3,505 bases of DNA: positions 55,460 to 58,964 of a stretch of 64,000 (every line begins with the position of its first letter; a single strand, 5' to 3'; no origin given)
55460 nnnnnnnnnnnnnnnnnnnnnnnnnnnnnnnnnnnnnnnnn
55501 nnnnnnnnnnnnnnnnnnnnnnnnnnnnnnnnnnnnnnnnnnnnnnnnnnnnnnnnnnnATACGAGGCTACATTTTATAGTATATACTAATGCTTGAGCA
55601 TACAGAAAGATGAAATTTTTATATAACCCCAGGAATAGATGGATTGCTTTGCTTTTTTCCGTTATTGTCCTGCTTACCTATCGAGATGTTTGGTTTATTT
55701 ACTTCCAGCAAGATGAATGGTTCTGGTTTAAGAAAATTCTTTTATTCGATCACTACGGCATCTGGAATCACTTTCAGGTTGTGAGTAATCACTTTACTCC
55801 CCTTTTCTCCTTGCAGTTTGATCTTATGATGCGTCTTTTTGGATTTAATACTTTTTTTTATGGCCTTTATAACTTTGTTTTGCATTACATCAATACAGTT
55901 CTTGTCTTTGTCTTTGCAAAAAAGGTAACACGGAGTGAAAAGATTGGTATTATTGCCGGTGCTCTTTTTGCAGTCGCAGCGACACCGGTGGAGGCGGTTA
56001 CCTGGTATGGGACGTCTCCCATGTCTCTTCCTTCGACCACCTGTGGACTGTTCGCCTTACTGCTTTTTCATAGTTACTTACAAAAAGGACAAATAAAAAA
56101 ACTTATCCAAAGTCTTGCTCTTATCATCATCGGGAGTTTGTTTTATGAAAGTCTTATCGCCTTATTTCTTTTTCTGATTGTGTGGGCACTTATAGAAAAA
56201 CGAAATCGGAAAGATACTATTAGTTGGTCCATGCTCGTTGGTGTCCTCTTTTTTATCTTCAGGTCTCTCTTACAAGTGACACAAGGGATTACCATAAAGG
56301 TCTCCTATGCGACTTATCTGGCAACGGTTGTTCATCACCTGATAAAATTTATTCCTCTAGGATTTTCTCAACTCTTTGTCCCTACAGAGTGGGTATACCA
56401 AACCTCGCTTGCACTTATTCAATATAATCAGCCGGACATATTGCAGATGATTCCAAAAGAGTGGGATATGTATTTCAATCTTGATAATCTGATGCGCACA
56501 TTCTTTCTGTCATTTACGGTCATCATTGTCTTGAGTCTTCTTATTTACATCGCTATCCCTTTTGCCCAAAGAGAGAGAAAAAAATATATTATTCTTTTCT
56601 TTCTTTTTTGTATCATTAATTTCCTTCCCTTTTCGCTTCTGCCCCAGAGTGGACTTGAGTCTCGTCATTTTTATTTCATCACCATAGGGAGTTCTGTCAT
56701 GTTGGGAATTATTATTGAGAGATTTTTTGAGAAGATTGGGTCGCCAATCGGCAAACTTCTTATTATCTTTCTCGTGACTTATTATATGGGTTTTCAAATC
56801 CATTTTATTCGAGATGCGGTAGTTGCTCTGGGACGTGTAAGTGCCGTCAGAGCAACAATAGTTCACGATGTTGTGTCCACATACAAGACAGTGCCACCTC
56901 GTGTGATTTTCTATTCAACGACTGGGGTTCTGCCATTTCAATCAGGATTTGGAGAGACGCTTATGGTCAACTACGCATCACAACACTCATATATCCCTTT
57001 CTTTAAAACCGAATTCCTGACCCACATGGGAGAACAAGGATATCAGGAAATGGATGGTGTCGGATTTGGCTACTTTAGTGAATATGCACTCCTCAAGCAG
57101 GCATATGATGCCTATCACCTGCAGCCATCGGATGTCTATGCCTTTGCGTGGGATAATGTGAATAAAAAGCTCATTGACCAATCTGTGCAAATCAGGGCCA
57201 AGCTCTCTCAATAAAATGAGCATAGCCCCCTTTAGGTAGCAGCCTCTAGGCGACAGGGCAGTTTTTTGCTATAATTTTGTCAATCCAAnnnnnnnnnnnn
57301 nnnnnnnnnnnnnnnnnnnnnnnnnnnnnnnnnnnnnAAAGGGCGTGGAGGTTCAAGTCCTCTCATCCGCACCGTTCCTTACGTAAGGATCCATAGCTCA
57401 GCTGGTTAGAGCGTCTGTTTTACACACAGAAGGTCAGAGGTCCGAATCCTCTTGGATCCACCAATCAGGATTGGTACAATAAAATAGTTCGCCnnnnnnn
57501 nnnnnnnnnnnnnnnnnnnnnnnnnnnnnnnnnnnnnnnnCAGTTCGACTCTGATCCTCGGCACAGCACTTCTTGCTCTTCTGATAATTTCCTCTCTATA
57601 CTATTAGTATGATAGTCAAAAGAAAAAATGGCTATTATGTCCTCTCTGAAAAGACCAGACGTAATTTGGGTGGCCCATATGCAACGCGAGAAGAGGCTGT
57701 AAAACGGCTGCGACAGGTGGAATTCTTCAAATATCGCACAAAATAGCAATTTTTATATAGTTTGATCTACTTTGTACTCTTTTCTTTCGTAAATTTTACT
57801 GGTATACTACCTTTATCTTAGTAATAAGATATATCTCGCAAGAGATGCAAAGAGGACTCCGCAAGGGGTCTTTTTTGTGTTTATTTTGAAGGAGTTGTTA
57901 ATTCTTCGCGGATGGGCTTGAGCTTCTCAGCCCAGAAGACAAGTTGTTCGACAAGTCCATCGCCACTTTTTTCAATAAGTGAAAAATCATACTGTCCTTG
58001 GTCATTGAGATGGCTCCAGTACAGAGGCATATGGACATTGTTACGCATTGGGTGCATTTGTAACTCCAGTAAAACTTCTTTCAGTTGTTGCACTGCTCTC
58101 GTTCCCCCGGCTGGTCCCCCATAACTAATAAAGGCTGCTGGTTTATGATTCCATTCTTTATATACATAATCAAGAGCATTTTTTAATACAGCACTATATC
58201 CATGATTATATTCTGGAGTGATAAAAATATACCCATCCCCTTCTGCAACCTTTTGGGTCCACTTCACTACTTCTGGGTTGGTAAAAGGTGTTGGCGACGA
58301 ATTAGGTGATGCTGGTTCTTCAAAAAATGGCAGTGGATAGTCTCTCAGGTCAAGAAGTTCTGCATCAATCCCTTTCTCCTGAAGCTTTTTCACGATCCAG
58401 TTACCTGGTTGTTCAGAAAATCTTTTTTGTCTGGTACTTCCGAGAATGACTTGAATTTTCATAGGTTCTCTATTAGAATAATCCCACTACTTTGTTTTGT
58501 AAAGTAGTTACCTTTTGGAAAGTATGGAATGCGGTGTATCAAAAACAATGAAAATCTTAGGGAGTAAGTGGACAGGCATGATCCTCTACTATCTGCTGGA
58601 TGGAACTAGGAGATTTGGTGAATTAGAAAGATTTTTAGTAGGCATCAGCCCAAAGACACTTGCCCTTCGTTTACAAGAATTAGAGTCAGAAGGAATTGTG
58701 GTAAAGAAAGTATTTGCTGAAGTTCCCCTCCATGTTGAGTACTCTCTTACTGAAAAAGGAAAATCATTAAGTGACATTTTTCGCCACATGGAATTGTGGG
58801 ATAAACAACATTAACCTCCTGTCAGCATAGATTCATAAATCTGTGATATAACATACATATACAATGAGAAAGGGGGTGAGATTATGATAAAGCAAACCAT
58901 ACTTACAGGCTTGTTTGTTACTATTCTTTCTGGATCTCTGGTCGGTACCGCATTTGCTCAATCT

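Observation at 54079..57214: Three-gene glycosylation module: polyprenyl-P-sugar synthase-like GT2 + SAM methyltransferase, divergent from a GT-C membrane transferase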

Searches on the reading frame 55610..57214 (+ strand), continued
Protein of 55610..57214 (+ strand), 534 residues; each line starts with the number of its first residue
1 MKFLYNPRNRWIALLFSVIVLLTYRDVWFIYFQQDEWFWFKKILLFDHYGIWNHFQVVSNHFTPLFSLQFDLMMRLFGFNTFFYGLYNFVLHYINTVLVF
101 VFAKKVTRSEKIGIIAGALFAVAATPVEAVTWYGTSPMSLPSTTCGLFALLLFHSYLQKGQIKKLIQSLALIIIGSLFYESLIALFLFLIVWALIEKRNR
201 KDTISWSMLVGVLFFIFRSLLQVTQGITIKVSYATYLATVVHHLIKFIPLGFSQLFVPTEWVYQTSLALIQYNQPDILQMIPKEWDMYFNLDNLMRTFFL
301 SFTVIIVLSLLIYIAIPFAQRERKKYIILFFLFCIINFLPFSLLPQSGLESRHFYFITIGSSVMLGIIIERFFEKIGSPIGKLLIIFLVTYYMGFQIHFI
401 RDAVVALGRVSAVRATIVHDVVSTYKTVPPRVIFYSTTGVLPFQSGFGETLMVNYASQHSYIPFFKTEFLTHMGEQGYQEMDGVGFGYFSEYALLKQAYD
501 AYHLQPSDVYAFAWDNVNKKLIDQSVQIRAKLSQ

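Call 28: find_related_loci(query=A1, collection=genome_contigs, flank=7000)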
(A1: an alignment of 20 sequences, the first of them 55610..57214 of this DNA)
Query A1 (534 aa) in genome_contigs; peptide patterns used: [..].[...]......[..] (x = any residue, [..] = any of these).
125 stretches matched a pattern; 66 encode a relative of the query (tblastn E <= 1e-3); 64 distinct loci.
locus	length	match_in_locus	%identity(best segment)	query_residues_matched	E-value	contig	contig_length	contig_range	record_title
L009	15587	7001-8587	29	2-534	7e-59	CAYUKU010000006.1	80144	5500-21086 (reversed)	MAG TPA_asm: uncultured Gammaproteobacteria bacterium isolate binchicken_co58_53 genome assembly, contig: NODE_235_lengt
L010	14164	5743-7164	30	24-532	5e-59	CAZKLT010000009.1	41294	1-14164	MAG TPA_asm: uncultured Gammaproteobacteria bacterium isolate SRP237561_co1_402 genome assembly, contig: NODE_1290_lengt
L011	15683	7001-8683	29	7-534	5e-45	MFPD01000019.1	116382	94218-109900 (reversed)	MAG: Candidatus Levybacteria bacterium RIFCSPLOWO2_02_FULL_37_18 rifcsplowo2_02_scaffold_63, whole genome shotgun sequen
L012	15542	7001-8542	29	31-534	6e-44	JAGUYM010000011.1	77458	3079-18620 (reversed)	MAG: Candidatus Woesebacteria bacterium isolate DeMMO6_63 c_000000051655, whole genome shotgun sequence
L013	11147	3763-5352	27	24-533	2e-43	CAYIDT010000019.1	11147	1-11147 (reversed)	MAG TPA_asm: uncultured Gammaproteobacteria bacterium isolate ERP119705_co1_249 genome assembly, contig: NODE_7955_lengt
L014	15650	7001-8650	25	15-534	5e-42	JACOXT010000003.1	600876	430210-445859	MAG: Candidatus Levyibacteriota bacterium isolate NC_groundwater_160_Ag_S-0.1um_36_20 S4_GD2017_2_S1_scaffold_58, whole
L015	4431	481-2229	27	1-534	1e-40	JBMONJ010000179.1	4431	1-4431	MAG: Candidatus Omnitrophota bacterium isolate Betzabe_MAG073 MAG073_179, whole genome shotgun sequence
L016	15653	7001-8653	27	12-532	4e-39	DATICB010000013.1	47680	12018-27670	MAG TPA_asm: Patescibacteria group bacterium isolate SMAG_U16305 k141_433450, whole genome shotgun sequence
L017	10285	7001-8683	27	6-534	4e-39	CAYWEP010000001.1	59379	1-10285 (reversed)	MAG TPA_asm: uncultured Gammaproteobacteria bacterium isolate SRP269290_co3_1003 genome assembly, contig: NODE_388_lengt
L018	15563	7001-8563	25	31-533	2e-38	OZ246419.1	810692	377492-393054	MAG: uncultured Gammaproteobacteria bacterium isolate binchicken_co84_156 genome assembly, chromosome: 1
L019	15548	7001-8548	26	18-531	8e-38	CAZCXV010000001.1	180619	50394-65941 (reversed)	MAG TPA_asm: uncultured Gammaproteobacteria bacterium isolate SRP062349_co2_267 genome assembly, contig: NODE_32_length_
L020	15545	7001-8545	27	31-534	1e-37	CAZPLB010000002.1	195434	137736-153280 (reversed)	MAG TPA_asm: uncultured Gammaproteobacteria bacterium isolate SRP200132_co2_495 genome assembly, contig: NODE_9_length_1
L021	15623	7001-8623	27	15-534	3e-37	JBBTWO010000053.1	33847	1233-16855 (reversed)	MAG: Patescibacteria group bacterium isolate H41-bin046_1 H41_bin046_1_000000000053, whole genome shotgun sequence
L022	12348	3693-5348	25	20-534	9e-37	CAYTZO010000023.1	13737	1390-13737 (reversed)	MAG TPA_asm: uncultured Gammaproteobacteria bacterium isolate SRP093762_co1_179 genome assembly, contig: NODE_2632_lengt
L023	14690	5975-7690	29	1-534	8e-43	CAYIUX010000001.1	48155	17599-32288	MAG TPA_asm: uncultured Gammaproteobacteria bacterium isolate ERP119705_co5_62 genome assembly, contig: NODE_673_length_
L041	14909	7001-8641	28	22-534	9e-50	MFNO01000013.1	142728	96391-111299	MAG: Candidatus Levybacteria bacterium RIFCSPHIGHO2_01_FULL_38_26 rifcsphigho2_01_scaffold_197, whole genome shotgun seq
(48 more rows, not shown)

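Call 30: predict_structure(alignment_id=A1)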
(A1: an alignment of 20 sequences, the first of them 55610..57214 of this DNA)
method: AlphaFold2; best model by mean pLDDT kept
length: 534 residues; sequences in the alignment: 20
mean_pLDDT: 87.0   pTM: 0.88
mean pLDDT of the five models: 87.0, 86.2, 85.7, 85.6, 83.5
residues with pLDDT >= 90: 320; 70-90: 160; 50-70: 45; < 50: 9
segments of 3 or more residues with pLDDT < 50: 284-292
pLDDT, mean of each block of 10 residues (from residue 1): 83 96 91 89 87 63 87 93 94 97 96 97 87 91 98 96 97 94 94 91 91 86 68 72 79 80 72 65 47 56 76 76 88 90 67 91 94 89 93 93 90 93 95 94 87 94 91 92 95 97 96 92 96 92
secondary structure, 60 per line:
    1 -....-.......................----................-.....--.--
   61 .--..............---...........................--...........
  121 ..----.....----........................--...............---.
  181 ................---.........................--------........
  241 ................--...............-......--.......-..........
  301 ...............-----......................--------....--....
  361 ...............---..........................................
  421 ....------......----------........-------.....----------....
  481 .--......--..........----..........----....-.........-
elements in order: H2-5 H7-29 H34-49 H51-55 H64-77 H81-107 H110-122 H127-131 H136-159 H162-176 H180-196 H200-224 H233-256 H259-273 H275-280 H283-289 H291-315 H321-342 H351-354 H357-375 H379-424 E431-436 H447-454 H462-466 E477-481 E484-489 H492-501 E509-515 E520-523 H525-533

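Call 35: search_protein_representatives(alignment_id=A1)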
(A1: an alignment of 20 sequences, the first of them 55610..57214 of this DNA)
Query: 20 sequences, 552 profile positions. Proteins with E-value up to 0.001 (for the whole library): 75121; up to 1e-10: 32645; up to 1e-30: 767. The best 150 are listed.
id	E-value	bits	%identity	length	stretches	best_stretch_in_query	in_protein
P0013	4.0e-184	629.8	-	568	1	4-549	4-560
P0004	2.2e-183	627.4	-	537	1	1-551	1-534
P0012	2.4e-179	614.0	-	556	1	8-548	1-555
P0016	2.8e-171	587.5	-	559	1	3-549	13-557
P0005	2.1e-165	568.1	-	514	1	8-551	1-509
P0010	7.8e-165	566.2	-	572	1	5-551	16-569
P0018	3.8e-161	554.0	-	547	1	1-549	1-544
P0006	8.3e-157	539.7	-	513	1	1-551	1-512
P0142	8.5e-156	536.3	-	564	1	2-550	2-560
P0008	5.8e-155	533.6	-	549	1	1-551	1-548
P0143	4.8e-153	527.2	-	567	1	1-547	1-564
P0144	8.0e-153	526.5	-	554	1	4-550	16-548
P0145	4.0e-152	524.2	-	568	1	1-549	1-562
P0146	7.6e-152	523.3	-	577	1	1-550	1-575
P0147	1.5e-150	519.0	-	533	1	1-551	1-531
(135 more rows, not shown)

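Call 79: search_protein_families(library=pfam, proteins=[L004:6029-6451:+, L006:10737-11129:+, L001:4395-5279:+, L001:9244-10701:+, L006:7694-10750:+, L002:4651-5610:-, L041:8641-10107:+, L016:5325-6965:+], max_evalue=0.01)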
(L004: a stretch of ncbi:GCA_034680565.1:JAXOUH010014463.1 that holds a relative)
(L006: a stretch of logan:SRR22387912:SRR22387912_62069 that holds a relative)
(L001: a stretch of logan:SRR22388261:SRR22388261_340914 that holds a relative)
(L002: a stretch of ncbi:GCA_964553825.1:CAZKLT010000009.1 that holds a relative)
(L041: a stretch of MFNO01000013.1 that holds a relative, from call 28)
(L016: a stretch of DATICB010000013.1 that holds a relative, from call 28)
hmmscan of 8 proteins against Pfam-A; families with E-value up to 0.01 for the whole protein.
L004:6029-6451:+ (140 aa): 0 families

L006:10737-11129:+ (130 aa): 0 families

L001:4395-5279:+ (294 aa): 0 families

L001:9244-10701:+ (485 aa): 0 families

L006:7694-10750:+ (1018 aa): 0 families

L002:4651-5610:- (319 aa): 10 families
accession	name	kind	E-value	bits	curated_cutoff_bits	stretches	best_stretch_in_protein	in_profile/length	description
PF01344.31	Kelch_1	-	1.7e-44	149.4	20.1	5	188-234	2-46/46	Kelch motif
PF25210.1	Kelch_FKB95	-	1.4e-35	123.7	70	4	88-181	29-123/268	FKB95, Kelch-repeats domain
PF13964.12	Kelch_6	-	1.4e-34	117.3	25.3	5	94-140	4-50/50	Kelch motif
PF24681.1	Kelch_KLHDC2_KLHL20_DRC7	-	2.9e-30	105.7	50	2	97-301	4-221/221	KLHDC2/KLHL20/DRC7 Kelch-repeats domain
PF13415.12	Kelch_3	-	1.8e-27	95.3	22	2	247-286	2-42/48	Galactose oxidase, central domain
PF07646.21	Kelch_2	-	3.8e-27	93.3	21.3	2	239-281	4-48/48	Kelch motif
PF13418.12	Kelch_4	-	4.9e-22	78.1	21.6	2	239-282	4-49/49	Galactose oxidase, central domain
PF24981.1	Beta-prop_ATRN-LZTR1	-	5.1e-21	75.6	50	2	104-304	1-222/289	Attractin/LZTR1 beta-propeller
PF24996.1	NANM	-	1.6e-16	60.5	45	2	134-255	2-125/350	N-acetylneuraminate epimerase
PF13854.13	Kelch_HCF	-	4.5e-07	29.9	113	0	102-209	27-143/345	Host cell factor, Kelch-repeats domain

L041:8641-10107:+ (488 aa): 10 families
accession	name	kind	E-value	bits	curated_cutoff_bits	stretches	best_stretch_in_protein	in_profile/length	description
PF00535.33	Glycos_transf_2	-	5.1e-20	72.5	23.3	1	9-113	1-113/168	Glycosyl transferase family 2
PF13641.12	Glyco_tranf_2_3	-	5.9e-12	46.5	27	1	9-210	4-224/230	Glycosyltransferase like family 2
PF08241.18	Methyltransf_11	-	3.2e-07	31.3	21.2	1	307-381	1-75/95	Methyltransferase domain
PF08242.18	Methyltransf_12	-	2.5e-05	25.4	30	1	307-381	1-82/98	Methyltransferase domain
PF13489.12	Methyltransf_23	-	3e-05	24.3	27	1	299-389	19-104/164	Methyltransferase domain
PF13649.12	Methyltransf_25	-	3.3e-05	24.9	27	1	306-389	1-89/97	Methyltransferase domain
PF13847.12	Methyltransf_31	-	0.00017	21.7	27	1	302-381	3-91/145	Methyltransferase domain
PF13632.12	Glyco_trans_2_3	-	0.00077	19.8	27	1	81-259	1-178/198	Glycosyl transferase family group 2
PF07021.18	MetW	-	0.00094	19.3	21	1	301-406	13-115/193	Methionine biosynthesis protein MetW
PF10111.15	Glyco_tranf_2_2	-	0.0084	16.1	27.3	0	10-108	2-111/276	Glycosyltransferase like family 2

L016:5325-6965:+ (546 aa): 11 families
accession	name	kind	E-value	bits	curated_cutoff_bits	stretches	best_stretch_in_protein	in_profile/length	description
PF00535.33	Glycos_transf_2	-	4.2e-25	89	23.3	1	8-185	1-167/168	Glycosyl transferase family 2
PF13641.12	Glyco_tranf_2_3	-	1.2e-13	52.1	27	1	5-224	1-213/230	Glycosyltransferase like family 2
PF08241.18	Methyltransf_11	-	1.9e-13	51.3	21.2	1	381-465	1-91/95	Methyltransferase domain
PF13649.12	Methyltransf_25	-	1.2e-09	39.2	27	1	381-463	2-95/97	Methyltransferase domain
PF13847.12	Methyltransf_31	-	6.2e-09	36.1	27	1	375-468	2-108/145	Methyltransferase domain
PF13489.12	Methyltransf_23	-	2.4e-08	34.3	27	1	365-467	11-114/164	Methyltransferase domain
PF13632.12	Glyco_trans_2_3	-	3.1e-08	34.1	27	1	86-274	1-182/198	Glycosyl transferase family group 2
PF08242.18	Methyltransf_12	-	4.2e-07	31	30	1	381-463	1-94/98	Methyltransferase domain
PF10111.15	Glyco_tranf_2_2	-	4.4e-05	23.6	27.3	1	27-223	20-217/276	Glycosyltransferase like family 2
PF07021.18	MetW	-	0.00037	20.6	21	1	370-521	7-164/193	Methionine biosynthesis protein MetW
PF13506.12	Glyco_transf_21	-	0.0012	18.8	21.7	1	75-222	22-154/174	Glycosyl transferase family 21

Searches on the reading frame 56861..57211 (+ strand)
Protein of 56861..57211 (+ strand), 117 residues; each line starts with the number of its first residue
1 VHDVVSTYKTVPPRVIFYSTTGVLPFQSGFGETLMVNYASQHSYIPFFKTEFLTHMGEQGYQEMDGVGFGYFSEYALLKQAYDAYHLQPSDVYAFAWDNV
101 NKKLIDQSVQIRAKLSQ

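Call 73: predict_structure(alignment_id=A3)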
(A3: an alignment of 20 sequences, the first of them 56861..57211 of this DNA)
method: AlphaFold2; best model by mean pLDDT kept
length: 117 residues; sequences in the alignment: 20
mean_pLDDT: 91.7   pTM: 0.86
mean pLDDT of the five models: 91.7, 90.5, 90.0, 89.6, 88.2
residues with pLDDT >= 90: 93; 70-90: 17; 50-70: 7; < 50: 0
segments of 3 or more residues with pLDDT < 50: none
pLDDT, mean of each block of 10 residues (from residue 1): 92 96 67 93 92 90 96 96 97 93 93 95
secondary structure, 60 per line:
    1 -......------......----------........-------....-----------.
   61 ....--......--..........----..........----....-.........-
elements in order: H2-7 E14-19 H30-37 H45-48 E60-64 E67-72 H75-84 E92-98 E103-106 H108-116

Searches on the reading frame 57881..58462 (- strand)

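Call 44: search_protein_families(library=pfam, proteins=[window:57881-58462:-], max_evalue=0.01)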
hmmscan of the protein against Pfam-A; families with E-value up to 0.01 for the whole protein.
window:57881-58462:- (193 aa): 2 families
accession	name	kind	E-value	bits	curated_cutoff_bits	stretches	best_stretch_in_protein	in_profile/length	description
PF03358.20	FMN_red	-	2.1e-42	144.7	24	1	1-146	1-148/152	NADPH-dependent FMN reductase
PF02525.22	Flavodoxin_2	-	7.8e-10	39.2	27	1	1-102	1-105/198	Flavodoxin-like fold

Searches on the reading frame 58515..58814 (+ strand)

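Call 44: search_protein_families(library=pfam, proteins=[window:58515-58814:+], max_evalue=0.01)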
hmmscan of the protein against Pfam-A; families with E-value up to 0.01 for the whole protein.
window:58515-58814:+ (99 aa): 2 families
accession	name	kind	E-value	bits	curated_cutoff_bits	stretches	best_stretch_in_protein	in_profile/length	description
PF01638.23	HxlR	-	2e-28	98.5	20.8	1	14-98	1-85/91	HxlR-like helix-turn-helix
PF13412.12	HTH_24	-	0.0027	17.7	21.9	1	42-62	27-47/48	Winged helix-turn-helix DNA-binding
